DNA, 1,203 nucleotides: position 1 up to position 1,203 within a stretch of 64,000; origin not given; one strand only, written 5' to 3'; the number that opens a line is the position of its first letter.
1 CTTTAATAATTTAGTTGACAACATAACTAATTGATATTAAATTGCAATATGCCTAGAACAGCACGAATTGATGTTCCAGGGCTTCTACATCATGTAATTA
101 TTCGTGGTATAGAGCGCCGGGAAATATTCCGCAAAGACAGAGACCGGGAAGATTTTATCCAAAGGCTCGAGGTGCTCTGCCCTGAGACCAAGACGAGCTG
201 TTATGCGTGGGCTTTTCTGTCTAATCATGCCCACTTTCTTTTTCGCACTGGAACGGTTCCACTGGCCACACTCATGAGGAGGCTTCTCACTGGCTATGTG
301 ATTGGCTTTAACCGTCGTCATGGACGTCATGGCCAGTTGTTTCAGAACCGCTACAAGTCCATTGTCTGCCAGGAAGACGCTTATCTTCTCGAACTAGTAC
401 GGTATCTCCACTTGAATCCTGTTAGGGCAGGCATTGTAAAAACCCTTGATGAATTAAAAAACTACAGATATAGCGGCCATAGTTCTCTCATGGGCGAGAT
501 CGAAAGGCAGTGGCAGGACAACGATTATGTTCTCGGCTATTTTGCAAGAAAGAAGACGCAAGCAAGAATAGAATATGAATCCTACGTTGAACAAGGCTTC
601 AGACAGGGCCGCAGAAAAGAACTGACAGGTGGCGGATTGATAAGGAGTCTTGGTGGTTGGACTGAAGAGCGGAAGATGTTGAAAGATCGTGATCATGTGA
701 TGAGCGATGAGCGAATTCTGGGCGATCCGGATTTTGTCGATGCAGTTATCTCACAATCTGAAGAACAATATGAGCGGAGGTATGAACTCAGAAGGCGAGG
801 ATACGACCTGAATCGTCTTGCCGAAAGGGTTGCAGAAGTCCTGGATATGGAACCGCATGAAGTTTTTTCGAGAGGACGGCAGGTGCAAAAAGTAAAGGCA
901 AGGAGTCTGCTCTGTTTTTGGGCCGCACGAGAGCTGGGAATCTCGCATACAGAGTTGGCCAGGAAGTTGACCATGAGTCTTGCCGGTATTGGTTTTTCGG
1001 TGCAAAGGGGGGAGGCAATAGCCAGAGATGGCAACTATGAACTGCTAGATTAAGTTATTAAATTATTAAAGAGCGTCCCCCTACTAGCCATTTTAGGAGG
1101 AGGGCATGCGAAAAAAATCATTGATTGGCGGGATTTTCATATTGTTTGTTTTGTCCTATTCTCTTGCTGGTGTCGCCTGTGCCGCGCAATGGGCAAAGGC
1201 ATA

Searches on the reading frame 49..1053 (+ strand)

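Call 70: search_protein_families(library=pfam, proteins=[window:49-1053:+], max_evalue=0.001)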
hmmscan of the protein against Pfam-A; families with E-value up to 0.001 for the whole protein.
window:49-1053:+ (334 aa): 1 family
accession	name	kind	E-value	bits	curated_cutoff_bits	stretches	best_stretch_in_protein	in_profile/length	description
PF01797.21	Y1_Tnp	-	3.8e-08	33.9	23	1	12-121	5-119/121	Transposase IS200 like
